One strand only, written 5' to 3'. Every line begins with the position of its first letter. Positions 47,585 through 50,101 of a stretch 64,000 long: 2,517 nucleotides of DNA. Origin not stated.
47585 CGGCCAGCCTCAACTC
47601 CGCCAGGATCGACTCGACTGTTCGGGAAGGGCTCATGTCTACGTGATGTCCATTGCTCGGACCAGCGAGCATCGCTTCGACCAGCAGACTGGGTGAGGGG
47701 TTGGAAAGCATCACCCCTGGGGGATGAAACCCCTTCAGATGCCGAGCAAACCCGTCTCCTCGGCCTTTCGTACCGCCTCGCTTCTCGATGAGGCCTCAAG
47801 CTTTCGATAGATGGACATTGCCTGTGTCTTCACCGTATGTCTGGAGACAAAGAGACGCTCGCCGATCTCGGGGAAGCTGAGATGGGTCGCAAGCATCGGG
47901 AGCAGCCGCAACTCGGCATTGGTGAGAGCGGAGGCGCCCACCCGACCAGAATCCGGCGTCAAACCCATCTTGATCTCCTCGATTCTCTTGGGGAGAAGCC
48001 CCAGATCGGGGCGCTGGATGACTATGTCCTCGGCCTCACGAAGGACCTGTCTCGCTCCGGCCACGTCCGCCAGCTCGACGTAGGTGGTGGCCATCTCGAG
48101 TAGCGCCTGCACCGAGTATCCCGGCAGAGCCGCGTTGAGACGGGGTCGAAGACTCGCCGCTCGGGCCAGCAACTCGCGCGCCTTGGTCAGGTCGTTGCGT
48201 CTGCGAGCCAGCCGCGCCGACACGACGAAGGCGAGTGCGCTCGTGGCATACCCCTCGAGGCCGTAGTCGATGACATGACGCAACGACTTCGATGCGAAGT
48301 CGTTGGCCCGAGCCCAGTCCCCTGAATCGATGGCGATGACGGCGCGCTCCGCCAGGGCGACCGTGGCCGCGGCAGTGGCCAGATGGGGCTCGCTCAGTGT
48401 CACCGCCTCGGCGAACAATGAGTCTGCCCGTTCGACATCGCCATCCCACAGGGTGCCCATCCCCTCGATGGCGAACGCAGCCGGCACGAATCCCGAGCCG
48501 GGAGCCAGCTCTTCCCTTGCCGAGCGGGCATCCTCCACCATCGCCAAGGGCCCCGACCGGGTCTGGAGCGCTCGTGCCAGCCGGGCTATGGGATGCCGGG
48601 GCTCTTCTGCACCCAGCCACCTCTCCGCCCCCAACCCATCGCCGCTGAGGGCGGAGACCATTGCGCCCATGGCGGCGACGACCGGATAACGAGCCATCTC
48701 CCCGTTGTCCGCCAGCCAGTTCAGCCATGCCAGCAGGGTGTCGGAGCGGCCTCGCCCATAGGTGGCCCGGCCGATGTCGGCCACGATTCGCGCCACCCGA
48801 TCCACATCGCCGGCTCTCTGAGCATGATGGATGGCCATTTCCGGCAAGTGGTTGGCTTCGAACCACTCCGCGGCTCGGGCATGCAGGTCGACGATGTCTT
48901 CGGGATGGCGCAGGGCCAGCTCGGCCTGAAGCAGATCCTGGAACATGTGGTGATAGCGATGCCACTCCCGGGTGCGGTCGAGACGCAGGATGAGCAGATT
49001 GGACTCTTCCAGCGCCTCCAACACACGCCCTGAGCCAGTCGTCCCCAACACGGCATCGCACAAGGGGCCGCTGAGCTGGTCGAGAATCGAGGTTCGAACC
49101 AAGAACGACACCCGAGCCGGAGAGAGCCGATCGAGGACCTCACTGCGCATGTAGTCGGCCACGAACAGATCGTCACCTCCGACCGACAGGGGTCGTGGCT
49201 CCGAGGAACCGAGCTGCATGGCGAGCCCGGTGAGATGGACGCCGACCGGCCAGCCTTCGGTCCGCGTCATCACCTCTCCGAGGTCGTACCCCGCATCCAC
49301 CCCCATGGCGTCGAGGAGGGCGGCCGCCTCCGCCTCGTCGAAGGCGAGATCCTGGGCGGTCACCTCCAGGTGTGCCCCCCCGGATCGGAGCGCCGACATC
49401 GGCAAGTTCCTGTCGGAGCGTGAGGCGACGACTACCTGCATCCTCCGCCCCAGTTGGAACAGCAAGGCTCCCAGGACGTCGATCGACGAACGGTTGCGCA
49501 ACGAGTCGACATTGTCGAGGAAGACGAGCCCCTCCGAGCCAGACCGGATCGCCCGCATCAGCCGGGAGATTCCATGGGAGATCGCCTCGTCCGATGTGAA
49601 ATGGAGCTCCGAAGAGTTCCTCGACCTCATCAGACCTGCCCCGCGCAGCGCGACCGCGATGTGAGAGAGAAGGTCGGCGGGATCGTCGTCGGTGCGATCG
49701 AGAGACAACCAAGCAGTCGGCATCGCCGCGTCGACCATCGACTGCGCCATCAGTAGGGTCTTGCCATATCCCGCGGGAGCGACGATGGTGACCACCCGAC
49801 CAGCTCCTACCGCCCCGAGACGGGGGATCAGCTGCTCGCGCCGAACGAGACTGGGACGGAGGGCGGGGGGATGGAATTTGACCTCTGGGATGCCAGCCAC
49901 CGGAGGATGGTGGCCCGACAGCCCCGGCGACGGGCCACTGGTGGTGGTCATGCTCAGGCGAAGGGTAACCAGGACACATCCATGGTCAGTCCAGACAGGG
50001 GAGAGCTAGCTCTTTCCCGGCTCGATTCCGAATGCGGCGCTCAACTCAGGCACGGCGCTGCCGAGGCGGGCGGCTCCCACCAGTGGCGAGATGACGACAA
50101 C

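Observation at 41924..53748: Uncharacterised regulon around a MalT-like LuxR regulator with its own 19-bp operator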

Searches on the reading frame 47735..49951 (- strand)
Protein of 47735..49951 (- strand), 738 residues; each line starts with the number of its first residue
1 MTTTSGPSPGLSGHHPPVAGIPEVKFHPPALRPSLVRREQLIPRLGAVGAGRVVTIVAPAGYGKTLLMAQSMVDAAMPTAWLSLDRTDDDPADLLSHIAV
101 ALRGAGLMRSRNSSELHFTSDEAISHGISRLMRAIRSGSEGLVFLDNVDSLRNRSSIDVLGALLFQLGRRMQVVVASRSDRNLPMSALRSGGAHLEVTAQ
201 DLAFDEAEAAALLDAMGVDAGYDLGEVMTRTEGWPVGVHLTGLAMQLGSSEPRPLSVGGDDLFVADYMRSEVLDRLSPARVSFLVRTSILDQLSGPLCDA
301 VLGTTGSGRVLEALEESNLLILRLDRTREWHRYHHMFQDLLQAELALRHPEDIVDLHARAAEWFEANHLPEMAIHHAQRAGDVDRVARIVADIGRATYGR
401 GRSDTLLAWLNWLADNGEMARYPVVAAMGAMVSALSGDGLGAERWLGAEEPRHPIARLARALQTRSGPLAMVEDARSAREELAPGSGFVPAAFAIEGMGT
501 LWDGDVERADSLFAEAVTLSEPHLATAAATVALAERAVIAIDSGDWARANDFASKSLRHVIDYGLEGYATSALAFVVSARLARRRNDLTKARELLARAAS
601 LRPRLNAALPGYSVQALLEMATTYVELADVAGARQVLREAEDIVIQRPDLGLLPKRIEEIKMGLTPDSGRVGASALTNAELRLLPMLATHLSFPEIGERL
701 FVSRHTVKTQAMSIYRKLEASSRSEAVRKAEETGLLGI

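Call 10: search_protein_families(library=pfam, proteins=[window:47735-49951:-], max_evalue=0.01)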
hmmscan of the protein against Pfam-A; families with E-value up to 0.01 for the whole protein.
window:47735-49951:- (738 aa): 5 families
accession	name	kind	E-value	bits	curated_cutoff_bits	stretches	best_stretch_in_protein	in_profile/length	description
PF00196.25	GerE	-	3.9e-09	36.4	23.5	1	675-730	2-57/57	Bacterial regulatory proteins, luxR family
PF17874.7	TPR_MalT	-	1.6e-08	34.7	45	1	497-645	47-192/336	MalT-like TPR region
PF25199.1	nSTAND_NTPase5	-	1.5e-05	25.3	34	1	49-144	39-128/145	Novel STAND NTPase 5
PF07719.23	TPR_2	-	0.00084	19.7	27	0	579-604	8-33/34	Tetratricopeptide repeat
PF13401.12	AAA_22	-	0.0014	19.4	27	1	52-163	6-104/130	AAA domain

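Call 12: find_homologous_proteins(query=window:47735-49951:-, max_evalue=1e-20)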
Query window:47735-49951:- (738 aa): 5061 proteins with E <= 1e-20 among 8000 candidates; the best 120 are listed.
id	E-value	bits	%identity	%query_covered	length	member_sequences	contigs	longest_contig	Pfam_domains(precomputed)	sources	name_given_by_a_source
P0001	0.0e+0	1424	99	90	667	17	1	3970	PF25873.1,PF17874.8,PF00196.26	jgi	jgi:LuxR family maltose regulon positive regulatory protein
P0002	5.6e-279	945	62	100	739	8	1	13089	PF25873.1,PF17874.8,PF00196.26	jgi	-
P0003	3.2e-272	923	64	93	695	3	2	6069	PF25873.1,PF17874.8,PF00196.26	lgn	-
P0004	2.4e-256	871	60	95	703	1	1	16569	PF25873.1,PF17874.8,PF00196.26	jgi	jgi:LuxR family maltose regulon positive regulatory protein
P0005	4.1e-256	870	58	98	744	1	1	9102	PF25873.1,PF17874.8,PF00196.26,PF13401.13,PF13191.13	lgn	-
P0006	3.3e-251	854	59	95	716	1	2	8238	PF25873.1,PF17874.8,PF00196.26,PF07719.24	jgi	jgi:LuxR family maltose regulon positive regulatory protein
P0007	8.4e-250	849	55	100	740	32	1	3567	PF25873.1,PF17874.8,PF00196.26,PF07719.24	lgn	-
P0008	7.0e-248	843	60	90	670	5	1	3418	PF25873.1,PF17874.8,PF00196.26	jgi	jgi:LuxR family maltose regulon positive regulatory protein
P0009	4.8e-246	837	56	97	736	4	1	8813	PF25873.1,PF00196.26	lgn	-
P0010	6.0e-243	826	57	97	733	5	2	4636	PF25873.1,PF17874.8,PF00196.26,PF13424.13,PF13191.13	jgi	jgi:LuxR family maltose regulon positive regulatory protein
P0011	1.2e-241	822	56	95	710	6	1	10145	PF25873.1,PF17874.8,PF00196.26,PF13401.13,PF13191.13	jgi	jgi:LuxR family maltose regulon positive regulatory protein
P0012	2.1e-239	815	55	99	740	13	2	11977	PF25873.1,PF17874.8,PF00196.26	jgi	jgi:LuxR family maltose regulon positive regulatory protein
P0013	2.3e-238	811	54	97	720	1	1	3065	PF25873.1,PF17874.8,PF00196.26,PF13424.13,PF07719.24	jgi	jgi:LuxR family transcriptional regulator, maltose regulon positive regulatory protein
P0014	2.3e-238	811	54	100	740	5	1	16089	PF25873.1,PF17874.8,PF00196.26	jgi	jgi:LuxR family maltose regulon positive regulatory protein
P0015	2.3e-236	805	55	98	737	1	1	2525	PF25873.1,PF17874.8,PF00196.26,PF13191.13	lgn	-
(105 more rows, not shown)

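Call 14: find_related_loci(query=A1, collection=genome_contigs, flank=10000)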
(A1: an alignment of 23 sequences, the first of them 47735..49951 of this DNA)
Query A1 (738 aa) in genome_contigs; peptide patterns used: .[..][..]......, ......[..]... (x = any residue, [..] = any of these).
599 stretches matched a pattern (row limit reached: there are more); 518 encode a relative of the query (tblastn E <= 1e-3); the best 80 are kept; 80 distinct loci.
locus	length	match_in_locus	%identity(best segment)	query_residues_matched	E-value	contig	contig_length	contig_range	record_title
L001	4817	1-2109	63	35-737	0e+0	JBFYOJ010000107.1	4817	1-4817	MAG: Acidimicrobiia bacterium isolate PPR_0124 k121_1045512, whole genome shotgun sequence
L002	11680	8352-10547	56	2-738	0e+0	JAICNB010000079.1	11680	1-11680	MAG: Acidimicrobiia bacterium isolate OF_bin.16 k141_117693_length_11680_cov_11.1274, whole genome shotgun sequence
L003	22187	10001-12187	56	12-737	0e+0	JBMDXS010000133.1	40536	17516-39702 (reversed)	MAG: Acidimicrobiia bacterium isolate FBaSoil1_17 FBaSoil1_contig133, whole genome shotgun sequence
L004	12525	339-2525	55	12-737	0e+0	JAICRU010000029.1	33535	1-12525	MAG: Acidimicrobiia bacterium isolate TY_ISSM_2_bin.47 k141_3440806_length_33535_cov_10.5886, whole genome shotgun seque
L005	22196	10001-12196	54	13-736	0e+0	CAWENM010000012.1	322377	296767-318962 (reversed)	MAG: uncultured Acidobacteriota bacterium isolate MFD02360.bin.1.245 genome assembly, contig: contig_4919, whole genome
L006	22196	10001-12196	54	13-736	0e+0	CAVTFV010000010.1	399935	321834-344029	MAG: uncultured Acidobacteriota bacterium isolate MFD09267.bin.1.163 genome assembly, contig: contig_53401, whole genome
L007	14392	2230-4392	53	22-736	0e+0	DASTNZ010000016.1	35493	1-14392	MAG TPA_asm: Jiangellaceae bacterium isolate SMAG_U2157 k141_986837, whole genome shotgun sequence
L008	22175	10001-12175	51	23-735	0e+0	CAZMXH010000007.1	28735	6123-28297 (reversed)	MAG TPA_asm: uncultured Actinomycetes bacterium isolate SRP187154_co1_47 genome assembly, contig: NODE_1549_length_28735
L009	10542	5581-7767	51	17-736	0e+0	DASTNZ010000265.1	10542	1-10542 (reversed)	MAG TPA_asm: Jiangellaceae bacterium isolate SMAG_U2157 k141_186438, whole genome shotgun sequence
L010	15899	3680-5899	48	12-736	0e+0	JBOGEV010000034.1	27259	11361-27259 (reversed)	MAG: Acidimicrobiia bacterium isolate M3-S_maxbin2.bin.341 k127_1621850, whole genome shotgun sequence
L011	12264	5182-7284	50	21-716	0e+0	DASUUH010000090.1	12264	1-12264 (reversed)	MAG TPA_asm: Jiangellaceae bacterium isolate SMAG_U1784 k141_714453, whole genome shotgun sequence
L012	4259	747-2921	47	20-736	0e+0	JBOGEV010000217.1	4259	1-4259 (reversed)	MAG: Acidimicrobiia bacterium isolate M3-S_maxbin2.bin.341 k127_1045022, whole genome shotgun sequence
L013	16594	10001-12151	44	26-737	1e-178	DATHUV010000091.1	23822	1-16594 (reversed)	MAG TPA_asm: Acidimicrobiia bacterium isolate SMAG_U16116 k141_1562779, whole genome shotgun sequence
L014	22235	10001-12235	46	2-736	1e-173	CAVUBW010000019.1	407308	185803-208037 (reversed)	MAG: uncultured Acidimicrobiales bacterium isolate MFD05674.bin.2.4 genome assembly, contig: contig_39228, whole genome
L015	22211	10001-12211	44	16-736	1e-172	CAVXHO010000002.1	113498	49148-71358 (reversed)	MAG: uncultured Actinomycetota bacterium isolate MFD05513.bin.3.68 genome assembly, contig: contig_14706, whole genome s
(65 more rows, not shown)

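Call 31: search_solved_structures(query=window:47735-49951:-, max_evalue=0.001, show_alignments=2)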
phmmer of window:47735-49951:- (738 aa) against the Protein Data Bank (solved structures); distinct sequences matched with E-value up to 0.001: 7.
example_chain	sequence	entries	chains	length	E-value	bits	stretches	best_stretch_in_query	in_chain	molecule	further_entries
8bob_C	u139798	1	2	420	2.8e-28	101.9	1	29-389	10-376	HTH-type transcriptional regulator MalT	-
4wt0_B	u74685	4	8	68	0.00029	22.6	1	675-735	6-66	Response regulator receiver domain protein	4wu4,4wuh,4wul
7x1k_A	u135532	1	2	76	0.00031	22.4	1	674-734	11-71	Chemotaxis protein CheY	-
4wsz_A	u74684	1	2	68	0.00039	22.1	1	675-735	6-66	Response regulator receiver domain protein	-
4zmr_A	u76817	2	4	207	0.00049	21.8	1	674-735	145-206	Response regulator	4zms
4hye_A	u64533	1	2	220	0.00056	21.6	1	674-735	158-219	Response regulator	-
3kln_A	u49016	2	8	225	0.00083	21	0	675-729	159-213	Transcriptional regulator, LuxR family | Transcriptional regulator VpsT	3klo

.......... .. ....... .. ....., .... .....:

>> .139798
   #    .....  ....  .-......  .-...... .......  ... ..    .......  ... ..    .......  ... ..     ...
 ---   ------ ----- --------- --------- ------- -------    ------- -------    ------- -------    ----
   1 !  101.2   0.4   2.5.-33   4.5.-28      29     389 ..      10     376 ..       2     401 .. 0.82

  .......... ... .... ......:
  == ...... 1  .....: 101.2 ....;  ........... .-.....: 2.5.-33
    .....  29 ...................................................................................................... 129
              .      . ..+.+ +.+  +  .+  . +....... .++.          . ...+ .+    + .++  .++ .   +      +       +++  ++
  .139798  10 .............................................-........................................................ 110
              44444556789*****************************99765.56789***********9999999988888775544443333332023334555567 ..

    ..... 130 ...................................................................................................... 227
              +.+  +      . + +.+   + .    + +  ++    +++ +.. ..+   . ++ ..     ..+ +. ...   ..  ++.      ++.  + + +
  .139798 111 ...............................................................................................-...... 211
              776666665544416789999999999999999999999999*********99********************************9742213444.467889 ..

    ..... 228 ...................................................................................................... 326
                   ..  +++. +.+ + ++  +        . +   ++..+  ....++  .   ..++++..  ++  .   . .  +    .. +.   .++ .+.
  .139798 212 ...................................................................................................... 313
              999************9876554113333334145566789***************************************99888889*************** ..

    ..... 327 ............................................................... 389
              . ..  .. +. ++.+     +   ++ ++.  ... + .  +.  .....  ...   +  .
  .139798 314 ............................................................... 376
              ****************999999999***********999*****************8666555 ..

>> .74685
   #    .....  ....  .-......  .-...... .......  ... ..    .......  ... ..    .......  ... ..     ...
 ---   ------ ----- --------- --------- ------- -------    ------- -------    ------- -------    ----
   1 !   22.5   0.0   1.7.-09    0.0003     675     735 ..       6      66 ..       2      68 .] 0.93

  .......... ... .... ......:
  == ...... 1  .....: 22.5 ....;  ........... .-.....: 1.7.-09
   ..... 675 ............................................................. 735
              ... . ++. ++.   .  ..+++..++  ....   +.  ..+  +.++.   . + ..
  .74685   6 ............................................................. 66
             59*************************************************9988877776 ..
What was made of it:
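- On MalT-type STAND / LAL transcription activators: The match to PDB 8bob (MalT) is E 2.8e-28 over residues 29-389 (call 31).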

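Call 50: search_protein_families(library=ncbifam, proteins=[window:47735-49951:-], max_evalue=0.01)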
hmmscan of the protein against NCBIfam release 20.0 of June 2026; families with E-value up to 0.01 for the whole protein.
window:47735-49951:- (738 aa): 10 families
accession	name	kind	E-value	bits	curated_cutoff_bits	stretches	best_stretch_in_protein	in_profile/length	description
NF003420.0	PRK04841.1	equivalog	9.3e-67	225.8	537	2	24-416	5-403/903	HTH-type transcriptional regulator MalT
NF047785.1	respo_reg_MadR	equivalog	2.1e-11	43.6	300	1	674-736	147-209/209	MadR family response regulator transcription factor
NF007505.1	PRK10100.1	equivalog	1.2e-05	25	250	1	673-732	142-201/204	biofilm master transcriptional regulator CsgD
NF041232.1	BagY_FevT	exception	0.00026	20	700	1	672-729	293-350/367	LuxR family transcriptional regulator BagY/FevT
NF007403.0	PRK09935.1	equivalog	0.00067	19.3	271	1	672-732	146-206/210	fimbria biosynthesis transcriptional regulator FimZ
TIGR03020.2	EpsA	equivalog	0.00072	19.3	170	1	670-731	185-246/247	XrtB/PEP-CTERM-associated transcriptional regulator EpsA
NF041830.1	RR_TF_ErdR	exception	0.00073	19.3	390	1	668-726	143-201/213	response regulator transcription factor ErdR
NF052366.1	photon_PedR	equivalog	0.00091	19.4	120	1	675-734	2-61/74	photosynthetic electron transport-dependent transcriptional regulator PedR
NF007708.0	PRK10403.1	equivalog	0.0024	17.3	343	0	674-726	152-204/215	nitrate/nitrite response regulator protein NarP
NF052445.1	RespRegMctR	equivalog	0.0029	17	300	1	672-735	141-204/205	two-component system response regulator MctR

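Call 62: find_encoding_contigs(protein=P0002, flank=10000, max_places=2)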
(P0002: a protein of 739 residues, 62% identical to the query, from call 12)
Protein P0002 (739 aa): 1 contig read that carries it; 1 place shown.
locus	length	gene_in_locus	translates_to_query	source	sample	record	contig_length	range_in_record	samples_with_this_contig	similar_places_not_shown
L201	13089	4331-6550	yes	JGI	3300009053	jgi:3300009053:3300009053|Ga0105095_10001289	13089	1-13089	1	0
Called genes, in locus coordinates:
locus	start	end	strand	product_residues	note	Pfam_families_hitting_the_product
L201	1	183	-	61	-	?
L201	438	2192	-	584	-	PF03109:ABC1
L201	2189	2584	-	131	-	PF04020:Phage_holin_4_2 (weak)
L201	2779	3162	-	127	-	PF13396:PLDc_N (weak), PF09851:SHOCT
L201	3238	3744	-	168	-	-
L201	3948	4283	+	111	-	PF02627:CMD (weak)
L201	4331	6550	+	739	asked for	PF25873:WHD_MalT, PF17874:TPR_MalT, PF00196:GerE (weak)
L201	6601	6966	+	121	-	PF02627:CMD (weak)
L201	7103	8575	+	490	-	-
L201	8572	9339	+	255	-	-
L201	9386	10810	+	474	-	-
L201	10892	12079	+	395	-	PF01594:AI-2E_transport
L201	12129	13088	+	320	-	?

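Call 63: find_encoding_contigs(protein=P0004, flank=10000, max_places=2)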
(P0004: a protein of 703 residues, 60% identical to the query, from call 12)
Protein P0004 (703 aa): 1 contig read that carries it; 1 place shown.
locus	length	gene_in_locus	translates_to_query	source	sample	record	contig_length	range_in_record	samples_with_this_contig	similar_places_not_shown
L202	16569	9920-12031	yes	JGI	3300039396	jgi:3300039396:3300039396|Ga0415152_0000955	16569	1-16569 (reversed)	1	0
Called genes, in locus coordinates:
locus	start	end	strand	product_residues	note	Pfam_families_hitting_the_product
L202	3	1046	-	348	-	?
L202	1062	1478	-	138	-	-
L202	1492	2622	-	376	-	PF04389:Peptidase_M28, PF01546:Peptidase_M20, PF07687:M20_dimer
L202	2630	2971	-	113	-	PF23636:DUF7144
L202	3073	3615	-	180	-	PF00916:Sulfate_transp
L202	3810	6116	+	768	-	PF00884:Sulfatase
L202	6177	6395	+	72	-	PF09851:SHOCT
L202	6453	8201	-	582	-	PF03109:ABC1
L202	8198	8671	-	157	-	PF04020:Phage_holin_4_2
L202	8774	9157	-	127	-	PF13396:PLDc_N (weak), PF09851:SHOCT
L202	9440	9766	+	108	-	-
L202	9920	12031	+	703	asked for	PF25873:WHD_MalT, PF17874:TPR_MalT, PF00196:GerE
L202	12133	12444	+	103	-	PF02627:CMD (weak)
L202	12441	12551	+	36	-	-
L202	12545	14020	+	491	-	-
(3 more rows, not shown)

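Call 89: predict_structure(alignment_id=A1)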
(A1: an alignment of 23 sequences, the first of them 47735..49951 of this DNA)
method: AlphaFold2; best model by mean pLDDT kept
length: 738 residues; sequences in the alignment: 23
mean_pLDDT: 83.4   pTM: 0.77
mean pLDDT of the five models: 83.4, 77.9, 76.2, 74.6, 71.4
residues with pLDDT >= 90: 295; 70-90: 340; 50-70: 66; < 50: 37
segments of 3 or more residues with pLDDT < 50: 1-21, 249-259, 666-669
pLDDT, mean of each block of 10 residues (from residue 1): 27 25 74 79 81 86 89 89 88 91 85 69 84 82 91 89 86 90 79 83 90 79 77 82 65 46 62 76 90 88 91 79 66 74 88 96 94 94 95 87 87 85 90 88 77 88 91 96 90 97 96 96 87 98 96 95 86 96 90 90 92 97 88 90 94 94 61 66 84 84 88 82 84 63
secondary structure, 60 per line:
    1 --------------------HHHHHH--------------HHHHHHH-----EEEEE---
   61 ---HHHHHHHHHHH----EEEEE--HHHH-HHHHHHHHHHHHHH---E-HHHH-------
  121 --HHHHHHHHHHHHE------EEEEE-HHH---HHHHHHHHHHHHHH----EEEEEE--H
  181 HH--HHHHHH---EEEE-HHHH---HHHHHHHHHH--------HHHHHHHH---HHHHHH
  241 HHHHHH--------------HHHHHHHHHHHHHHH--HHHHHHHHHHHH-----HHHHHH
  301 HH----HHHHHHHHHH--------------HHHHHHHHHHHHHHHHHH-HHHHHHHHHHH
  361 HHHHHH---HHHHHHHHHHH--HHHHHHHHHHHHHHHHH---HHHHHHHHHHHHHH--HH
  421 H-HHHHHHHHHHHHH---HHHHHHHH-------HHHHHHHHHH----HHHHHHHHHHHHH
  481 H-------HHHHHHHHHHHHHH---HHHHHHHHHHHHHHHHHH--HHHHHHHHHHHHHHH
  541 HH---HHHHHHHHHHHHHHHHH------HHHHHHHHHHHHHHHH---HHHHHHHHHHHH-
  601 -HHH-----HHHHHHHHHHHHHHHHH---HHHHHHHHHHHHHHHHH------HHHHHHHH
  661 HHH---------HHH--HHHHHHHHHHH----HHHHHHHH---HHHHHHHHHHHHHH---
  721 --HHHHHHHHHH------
elements in order (helices of 4 or more, strands of 3 or more residues): H21-26 H41-47 E53-57 H64-74 E79-83 H86-89 H91-104 H110-113 H123-134 E142-146 H154-167 E172-177 H185-190 E194-197 H199-202 H206-215 H224-231 H235-246 H261-275 H278-289 H295-302 H307-316 H331-348 H350-366 H370-380 H383-399 H403-416 H423-435 H439-446 H454-463 H468-481 H489-502 H506-523 H526-542 H546-562 H569-584 H588-599 H610-626 H630-646 H653-663 H678-688 H693-700 H704-717 H723-732
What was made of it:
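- On MalT-type STAND / LAL transcription activators: The model is all-helical repeats from about residue 330 to 663, with pLDDT mostly above 85 (call 89).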

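Call 91: fold_search(model_id=the predicted structure, library=pdb)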
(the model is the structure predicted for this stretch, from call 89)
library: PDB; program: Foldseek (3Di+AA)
matches with E <= 10: 1366; with E <= 0.001: 46
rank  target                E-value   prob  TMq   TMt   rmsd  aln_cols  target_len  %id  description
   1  8bob_C                3.7e-13  1.00  0.45  0.77   4.2       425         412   23  Structural basis for negative regulation of the maltose system (released 2023-10-18)
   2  6mfv_A                1.1e-10  1.00  0.48  0.53  10.2       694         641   14  Crystal structure of the Signal Transduction ATPase with Numerous Domains (STAND) protein with a tetratricopeptide rep (released 2019-02-20)
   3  3sfz                  4.5e-07  1.00  0.33  0.23  11.1       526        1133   15  Crystal structure of full-length murine Apaf-1 (released 2011-08-24)
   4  3j2t_A                2.8e-05  1.00  0.21  0.14  23.9       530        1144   14  An improved model of the human apoptosome (released 2013-04-10)
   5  5l9u_O                4.6e-05  1.00  0.32  0.34  29.8       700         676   12  Model of human Anaphase-promoting complex/Cyclosome (APC/C-CDH1) with a cross linked Ubiquitin variant-substrate-UBE2C (released 2016-09-14)
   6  6q6g_O                8.5e-05  1.00  0.31  0.32  23.6       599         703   14  Cryo-EM structure of the APC/C-Cdc20-Cdk2-cyclinA2-Cks2 complex, the D1 box class (released 2019-09-11)
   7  8pkp_O                8.5e-05  1.00  0.31  0.33  29.5       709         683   14  Cryo-EM structure of the apo Anaphase-promoting complex/cyclosome (APC/C) at 3.2 Angstrom resolution (released 2023-07-19)
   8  8fs4_B                1.3e-04  1.00  0.21  0.43  14.4       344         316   13  Structure of S. cerevisiae Rad24-RFC loading the 9-1-1 clamp onto a 10-nt gapped DNA in step 2 (open 9-1-1 ring and fl (released 2023-06-14)
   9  9zjw_A                1.3e-04  1.00  0.26  0.19  18.2       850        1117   10  Human sterile alpha motif domain-containing protein 9 (SAMD9), loss-of-function mutant R837A (released 2026-02-25)
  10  6hc2_S                1.5e-04  1.00  0.19  0.31  12.9       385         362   14  Crystal structure of NuMA/LGN hetero-hexamers (released 2019-05-29)
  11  3sf4_B                1.6e-04  1.00  0.17  0.32  14.2       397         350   15  Crystal structure of the complex between the conserved cell polarity proteins Inscuteable and LGN (released 2011-11-23)
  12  6hc2_A                1.9e-04  1.00  0.20  0.32  12.6       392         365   14  Crystal structure of NuMA/LGN hetero-hexamers (released 2019-05-29)
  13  8fs5_B                2.0e-04  1.00  0.19  0.39  15.1       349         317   12  Structure of S. cerevisiae Rad24-RFC loading the 9-1-1 clamp onto a 10-nt gapped DNA in step 3 (open 9-1-1 and stably  (released 2023-06-14)
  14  6hc2_C                2.1e-04  1.00  0.20  0.32  12.7       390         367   14  Crystal structure of NuMA/LGN hetero-hexamers (released 2019-05-29)
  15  3sf4_A                2.2e-04  1.00  0.19  0.32  13.2       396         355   15  Crystal structure of the complex between the conserved cell polarity proteins Inscuteable and LGN (released 2011-11-23)
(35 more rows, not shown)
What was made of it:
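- On MalT-type STAND / LAL transcription activators: Foldseek gives E 3.7e-13 and TM 0.77 (call 91). Fold matches include the STAND-TPR protein 6mfv over 694 columns and TPR proteins (call 91).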
